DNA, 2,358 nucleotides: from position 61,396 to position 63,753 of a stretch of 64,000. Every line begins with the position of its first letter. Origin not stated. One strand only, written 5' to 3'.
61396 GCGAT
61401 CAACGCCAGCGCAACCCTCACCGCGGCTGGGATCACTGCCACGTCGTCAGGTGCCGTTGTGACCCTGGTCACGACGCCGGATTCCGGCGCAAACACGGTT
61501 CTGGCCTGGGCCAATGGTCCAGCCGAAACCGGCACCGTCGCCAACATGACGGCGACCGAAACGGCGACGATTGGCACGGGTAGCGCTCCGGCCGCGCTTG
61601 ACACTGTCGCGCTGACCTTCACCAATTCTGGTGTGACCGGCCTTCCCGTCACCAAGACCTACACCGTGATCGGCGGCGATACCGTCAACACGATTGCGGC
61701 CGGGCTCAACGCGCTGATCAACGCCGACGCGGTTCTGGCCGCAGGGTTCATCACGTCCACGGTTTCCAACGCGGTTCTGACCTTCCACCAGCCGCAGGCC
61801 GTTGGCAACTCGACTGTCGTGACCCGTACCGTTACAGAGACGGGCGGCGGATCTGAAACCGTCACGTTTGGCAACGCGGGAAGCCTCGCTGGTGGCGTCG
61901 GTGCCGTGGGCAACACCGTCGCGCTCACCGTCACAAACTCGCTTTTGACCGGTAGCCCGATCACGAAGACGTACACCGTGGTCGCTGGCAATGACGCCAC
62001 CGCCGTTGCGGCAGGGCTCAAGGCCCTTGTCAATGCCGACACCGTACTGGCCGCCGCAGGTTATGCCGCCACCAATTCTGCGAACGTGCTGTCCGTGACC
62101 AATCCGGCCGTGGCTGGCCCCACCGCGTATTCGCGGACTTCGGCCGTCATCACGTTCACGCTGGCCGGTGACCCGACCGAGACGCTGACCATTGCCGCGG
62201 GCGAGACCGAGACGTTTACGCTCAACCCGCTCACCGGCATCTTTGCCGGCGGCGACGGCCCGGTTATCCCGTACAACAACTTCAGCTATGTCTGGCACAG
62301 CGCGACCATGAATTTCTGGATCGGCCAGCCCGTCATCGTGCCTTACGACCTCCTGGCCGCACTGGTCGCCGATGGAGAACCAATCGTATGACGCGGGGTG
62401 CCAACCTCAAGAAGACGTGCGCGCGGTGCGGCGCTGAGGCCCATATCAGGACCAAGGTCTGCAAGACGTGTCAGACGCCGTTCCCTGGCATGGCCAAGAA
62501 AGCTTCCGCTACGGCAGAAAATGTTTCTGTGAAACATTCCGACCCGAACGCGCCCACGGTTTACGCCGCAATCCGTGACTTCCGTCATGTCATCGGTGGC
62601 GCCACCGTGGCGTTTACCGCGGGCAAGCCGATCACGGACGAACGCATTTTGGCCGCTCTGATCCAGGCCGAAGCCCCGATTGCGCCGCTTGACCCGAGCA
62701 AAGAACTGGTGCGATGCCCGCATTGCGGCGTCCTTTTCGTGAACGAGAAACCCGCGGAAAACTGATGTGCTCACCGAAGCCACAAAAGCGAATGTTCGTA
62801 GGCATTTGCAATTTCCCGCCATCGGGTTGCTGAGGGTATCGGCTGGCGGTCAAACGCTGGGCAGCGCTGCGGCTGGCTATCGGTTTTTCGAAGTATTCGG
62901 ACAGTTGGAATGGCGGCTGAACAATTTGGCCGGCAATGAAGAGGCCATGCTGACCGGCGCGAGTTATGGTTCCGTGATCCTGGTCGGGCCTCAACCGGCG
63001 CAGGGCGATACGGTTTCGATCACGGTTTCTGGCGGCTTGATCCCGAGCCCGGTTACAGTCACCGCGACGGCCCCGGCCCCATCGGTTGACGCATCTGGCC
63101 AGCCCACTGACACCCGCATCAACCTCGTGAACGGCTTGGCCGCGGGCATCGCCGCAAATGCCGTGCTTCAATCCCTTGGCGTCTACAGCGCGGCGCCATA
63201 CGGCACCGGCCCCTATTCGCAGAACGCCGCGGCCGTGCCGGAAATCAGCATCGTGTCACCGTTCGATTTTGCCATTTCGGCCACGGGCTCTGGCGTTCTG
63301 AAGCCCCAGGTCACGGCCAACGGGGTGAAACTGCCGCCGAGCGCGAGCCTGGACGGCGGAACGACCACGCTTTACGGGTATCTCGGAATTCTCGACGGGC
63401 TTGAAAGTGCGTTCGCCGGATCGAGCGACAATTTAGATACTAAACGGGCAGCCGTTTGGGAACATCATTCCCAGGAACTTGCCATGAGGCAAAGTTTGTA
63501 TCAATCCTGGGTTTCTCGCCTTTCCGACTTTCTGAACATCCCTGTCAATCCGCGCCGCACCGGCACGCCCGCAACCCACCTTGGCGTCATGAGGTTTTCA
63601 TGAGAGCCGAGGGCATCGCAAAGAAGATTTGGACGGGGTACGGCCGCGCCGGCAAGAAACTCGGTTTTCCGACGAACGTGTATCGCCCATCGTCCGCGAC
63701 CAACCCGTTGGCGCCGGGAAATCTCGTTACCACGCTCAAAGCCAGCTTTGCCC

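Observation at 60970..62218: Four tandem ~100-aa repeats with a LysM-like YTV-x-GDT-xx-IA-xx-L-xx-IN signature in a capsid-adjacent protein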

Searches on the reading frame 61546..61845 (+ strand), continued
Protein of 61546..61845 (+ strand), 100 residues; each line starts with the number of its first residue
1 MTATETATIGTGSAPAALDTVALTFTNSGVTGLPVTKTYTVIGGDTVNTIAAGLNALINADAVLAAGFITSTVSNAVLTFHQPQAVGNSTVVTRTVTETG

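Call 74: search_solved_structures(query=A2, max_evalue=1, show_alignments=5)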
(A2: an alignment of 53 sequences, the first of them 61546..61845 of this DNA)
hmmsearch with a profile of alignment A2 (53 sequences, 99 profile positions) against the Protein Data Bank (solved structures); distinct sequences matched with E-value up to 1: 9.
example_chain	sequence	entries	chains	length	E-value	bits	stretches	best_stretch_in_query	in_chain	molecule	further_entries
4b8v_A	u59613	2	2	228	2.6e-05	27.3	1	28-54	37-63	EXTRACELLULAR PROTEIN 6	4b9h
9cb9_A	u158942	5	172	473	0.00081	22.5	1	4-82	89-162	Structural protein | Tail sheath protein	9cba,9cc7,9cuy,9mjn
8kee_A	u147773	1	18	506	0.016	18.4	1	25-91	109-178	sheath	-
9hz7_L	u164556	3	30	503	0.038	17.2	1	3-80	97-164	Tail sheath protein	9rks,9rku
8i2e_B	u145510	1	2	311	0.061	16.5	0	28-95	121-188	Probable peptidoglycan endopeptidase LytE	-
8fop_T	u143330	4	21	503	0.14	15.4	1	3-81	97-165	Tail sheath protein | Tail sheath protein, gp20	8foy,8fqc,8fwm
2mtz_A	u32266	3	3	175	0.65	13.2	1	32-66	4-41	Putative L,D-transpeptidase YkuD | L, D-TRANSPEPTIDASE YKUD | PUTATIVE L, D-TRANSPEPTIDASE YKUD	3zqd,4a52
4uz2_A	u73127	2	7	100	0.8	12.9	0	33-49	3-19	CELL WALL-BINDING ENDOPEPTIDASE-RELATED PROTEIN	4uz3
9h24_A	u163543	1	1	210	0.82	12.9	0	31-49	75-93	LysM receptor kinase K1B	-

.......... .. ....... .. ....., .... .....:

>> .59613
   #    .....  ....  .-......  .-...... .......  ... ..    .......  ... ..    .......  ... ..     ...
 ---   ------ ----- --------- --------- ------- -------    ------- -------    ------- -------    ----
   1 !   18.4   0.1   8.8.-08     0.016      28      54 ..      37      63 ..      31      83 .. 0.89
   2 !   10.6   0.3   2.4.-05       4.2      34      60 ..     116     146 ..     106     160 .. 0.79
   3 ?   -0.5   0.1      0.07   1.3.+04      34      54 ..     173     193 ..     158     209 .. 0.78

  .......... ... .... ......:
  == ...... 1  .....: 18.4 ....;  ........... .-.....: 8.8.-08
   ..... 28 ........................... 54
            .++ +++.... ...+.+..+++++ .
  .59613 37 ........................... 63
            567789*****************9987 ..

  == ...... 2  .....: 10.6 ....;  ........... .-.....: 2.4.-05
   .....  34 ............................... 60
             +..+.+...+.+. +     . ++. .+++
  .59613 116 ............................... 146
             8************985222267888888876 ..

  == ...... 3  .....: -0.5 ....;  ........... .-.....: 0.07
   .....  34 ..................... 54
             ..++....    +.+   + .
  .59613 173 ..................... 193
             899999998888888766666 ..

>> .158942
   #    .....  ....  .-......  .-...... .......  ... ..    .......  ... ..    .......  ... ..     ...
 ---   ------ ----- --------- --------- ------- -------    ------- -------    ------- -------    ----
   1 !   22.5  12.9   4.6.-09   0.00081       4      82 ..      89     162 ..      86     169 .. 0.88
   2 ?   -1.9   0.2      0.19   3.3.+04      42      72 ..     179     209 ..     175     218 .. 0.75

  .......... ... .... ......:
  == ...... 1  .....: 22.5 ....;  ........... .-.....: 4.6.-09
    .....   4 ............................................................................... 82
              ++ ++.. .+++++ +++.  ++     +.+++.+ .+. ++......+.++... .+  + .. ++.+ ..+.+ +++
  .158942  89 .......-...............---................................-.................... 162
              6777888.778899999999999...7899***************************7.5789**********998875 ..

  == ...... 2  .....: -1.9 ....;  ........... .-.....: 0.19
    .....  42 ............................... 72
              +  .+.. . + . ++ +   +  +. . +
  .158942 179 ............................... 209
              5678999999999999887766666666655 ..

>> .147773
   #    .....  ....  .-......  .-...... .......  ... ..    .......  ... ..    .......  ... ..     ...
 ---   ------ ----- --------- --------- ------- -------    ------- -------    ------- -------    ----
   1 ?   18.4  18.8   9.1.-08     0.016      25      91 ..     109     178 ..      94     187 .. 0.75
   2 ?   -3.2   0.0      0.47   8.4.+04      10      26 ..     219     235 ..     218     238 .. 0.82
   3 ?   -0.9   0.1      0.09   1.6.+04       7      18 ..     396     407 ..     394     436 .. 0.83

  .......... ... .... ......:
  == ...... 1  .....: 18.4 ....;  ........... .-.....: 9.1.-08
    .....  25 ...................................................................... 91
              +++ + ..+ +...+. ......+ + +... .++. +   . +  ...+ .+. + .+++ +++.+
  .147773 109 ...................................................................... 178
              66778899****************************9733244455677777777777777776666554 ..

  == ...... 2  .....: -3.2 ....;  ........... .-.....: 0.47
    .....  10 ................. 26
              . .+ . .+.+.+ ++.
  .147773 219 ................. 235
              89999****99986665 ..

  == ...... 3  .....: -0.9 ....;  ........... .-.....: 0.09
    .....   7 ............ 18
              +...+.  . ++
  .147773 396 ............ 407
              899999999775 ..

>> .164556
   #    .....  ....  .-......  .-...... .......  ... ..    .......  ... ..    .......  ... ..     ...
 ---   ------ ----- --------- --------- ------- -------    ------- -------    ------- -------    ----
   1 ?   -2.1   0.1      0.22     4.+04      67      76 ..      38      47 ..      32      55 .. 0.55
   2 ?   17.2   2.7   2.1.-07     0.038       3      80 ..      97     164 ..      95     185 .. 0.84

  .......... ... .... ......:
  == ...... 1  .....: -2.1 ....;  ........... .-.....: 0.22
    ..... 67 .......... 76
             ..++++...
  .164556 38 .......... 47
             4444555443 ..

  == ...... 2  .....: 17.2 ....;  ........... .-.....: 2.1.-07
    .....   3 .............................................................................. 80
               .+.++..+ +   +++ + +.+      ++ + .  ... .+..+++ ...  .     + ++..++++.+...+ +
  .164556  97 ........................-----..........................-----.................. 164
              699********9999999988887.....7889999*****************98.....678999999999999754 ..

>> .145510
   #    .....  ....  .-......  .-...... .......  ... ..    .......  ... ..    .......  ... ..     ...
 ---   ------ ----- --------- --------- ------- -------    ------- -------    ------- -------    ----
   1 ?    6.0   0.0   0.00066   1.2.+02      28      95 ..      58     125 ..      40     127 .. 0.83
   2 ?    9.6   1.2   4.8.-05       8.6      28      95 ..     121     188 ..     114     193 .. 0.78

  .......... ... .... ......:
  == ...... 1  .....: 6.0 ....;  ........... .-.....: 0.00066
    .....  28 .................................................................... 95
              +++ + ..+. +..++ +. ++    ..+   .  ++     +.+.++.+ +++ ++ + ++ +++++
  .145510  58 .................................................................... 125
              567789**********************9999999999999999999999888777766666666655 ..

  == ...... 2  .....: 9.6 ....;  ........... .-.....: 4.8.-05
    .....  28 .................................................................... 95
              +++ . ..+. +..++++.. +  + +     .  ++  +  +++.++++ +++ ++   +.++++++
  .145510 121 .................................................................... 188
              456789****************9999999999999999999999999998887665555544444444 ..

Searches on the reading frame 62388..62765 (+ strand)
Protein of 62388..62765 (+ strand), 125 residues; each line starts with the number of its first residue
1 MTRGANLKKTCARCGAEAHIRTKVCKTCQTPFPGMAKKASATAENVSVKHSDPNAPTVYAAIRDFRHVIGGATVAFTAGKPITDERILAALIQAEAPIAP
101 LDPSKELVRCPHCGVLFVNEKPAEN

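Call 3: search_protein_families(library=pfam, proteins=[window:62388-62765:+], max_evalue=1)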
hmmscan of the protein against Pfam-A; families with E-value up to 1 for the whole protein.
window:62388-62765:+ (125 aa): 26 families (the best 25 are shown)
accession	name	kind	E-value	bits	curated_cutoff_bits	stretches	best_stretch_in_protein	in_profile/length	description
PF12773.13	DZR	-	0.00011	22.7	27.3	1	5-28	20-44/45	Double zinc ribbon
PF13248.11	Zn_ribbon_3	-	0.00015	21.5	27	2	8-31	2-25/26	zinc-ribbon domain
PF18912.6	DZR_2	-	0.0024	18.1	27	1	7-34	20-48/56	Double zinc ribbon domain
PF23451.1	Zn_ribbon_PaaD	-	0.012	15.7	27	0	103-114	10-21/53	PaaD zinc beta ribbon domain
PF14952.11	zf-tcix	-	0.025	14.6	31.2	1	9-32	11-36/42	Putative treble-clef, zinc-finger, Zn-binding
PF24292.1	DUF7479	-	0.044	14.3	27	1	105-124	28-47/60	Domain of unknown function (DUF7479)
PF02591.20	Zn_ribbon_9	-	0.052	14.1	29.1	1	105-114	21-30/33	C4-type zinc ribbon domain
PF24463.1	DUF7577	-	0.071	13.2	28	1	107-115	2-10/27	Domain of unknown function (DUF7577)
PF13717.11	Zn_ribbon_4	-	0.078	13.4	30.3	1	103-117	21-35/36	zinc-ribbon domain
PF17032.10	Zn_ribbon_15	-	0.079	14.2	28.9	0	7-29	51-73/73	zinc-ribbon family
PF01155.25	HypA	-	0.088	13.3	28.9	1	7-31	69-95/112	Hydrogenase/urease nickel incorporation, metallochaperone, hypA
PF24254.1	DUF7455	-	0.09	12.7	27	1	8-22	4-18/54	Domain of unknown function (DUF7455)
PF10122.14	Zn_ribbon_Com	-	0.16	11.9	22.9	0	9-23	25-39/52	Mu-like prophage protein Com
PF07282.18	Cas12f1-like_TNB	-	0.22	12.2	26.3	0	9-30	29-48/60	Cas12f1-like, TNB domain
PF03604.18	Zn_ribbon_RPAB4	-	0.22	11.7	24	0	104-114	14-24/32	DNA directed RNA polymerase, 7 kDa subunit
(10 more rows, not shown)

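Call 4: search_protein_families(library=phrogs, proteins=[window:62388-62765:+], max_evalue=0.1)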
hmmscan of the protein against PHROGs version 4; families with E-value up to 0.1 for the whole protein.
window:62388-62765:+ (125 aa): 3 families
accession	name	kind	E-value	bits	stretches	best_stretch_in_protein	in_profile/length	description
phrog_1271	-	DNA, RNA and nucleotide metabolism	0.00071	20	1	6-121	153-226/361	HNH endonuclease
phrog_4852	-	unknown function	0.0067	17.1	1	6-55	11-62/194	-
phrog_5584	-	unknown function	0.021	16.1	0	104-116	29-41/60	-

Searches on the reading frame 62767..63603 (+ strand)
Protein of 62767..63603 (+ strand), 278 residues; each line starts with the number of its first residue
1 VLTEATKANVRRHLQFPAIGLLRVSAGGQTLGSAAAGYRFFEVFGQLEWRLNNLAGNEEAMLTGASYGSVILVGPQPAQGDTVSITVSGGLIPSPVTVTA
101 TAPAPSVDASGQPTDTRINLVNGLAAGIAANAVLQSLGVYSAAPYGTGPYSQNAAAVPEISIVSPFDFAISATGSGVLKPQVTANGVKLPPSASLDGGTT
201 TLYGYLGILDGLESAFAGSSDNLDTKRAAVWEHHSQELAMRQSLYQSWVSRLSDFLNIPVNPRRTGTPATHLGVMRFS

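Call 3: search_protein_families(library=pfam, proteins=[window:62767-63603:+], max_evalue=1)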
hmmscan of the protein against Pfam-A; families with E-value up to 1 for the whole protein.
window:62767-63603:+ (278 aa): 0 families

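Call 4: search_protein_families(library=phrogs, proteins=[window:62767-63603:+], max_evalue=0.1)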
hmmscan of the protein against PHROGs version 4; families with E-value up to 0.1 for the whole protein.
window:62767-63603:+ (278 aa): 1 family
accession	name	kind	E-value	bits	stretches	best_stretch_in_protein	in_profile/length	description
phrog_14539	-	unknown function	3e-17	64.4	1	204-263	62-121/133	-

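Call 66: search_protein_families(library=ncbifam, proteins=[window:62767-63603:+], max_evalue=0.01)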
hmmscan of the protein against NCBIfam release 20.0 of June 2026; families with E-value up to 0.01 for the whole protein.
window:62767-63603:+ (278 aa): 0 families
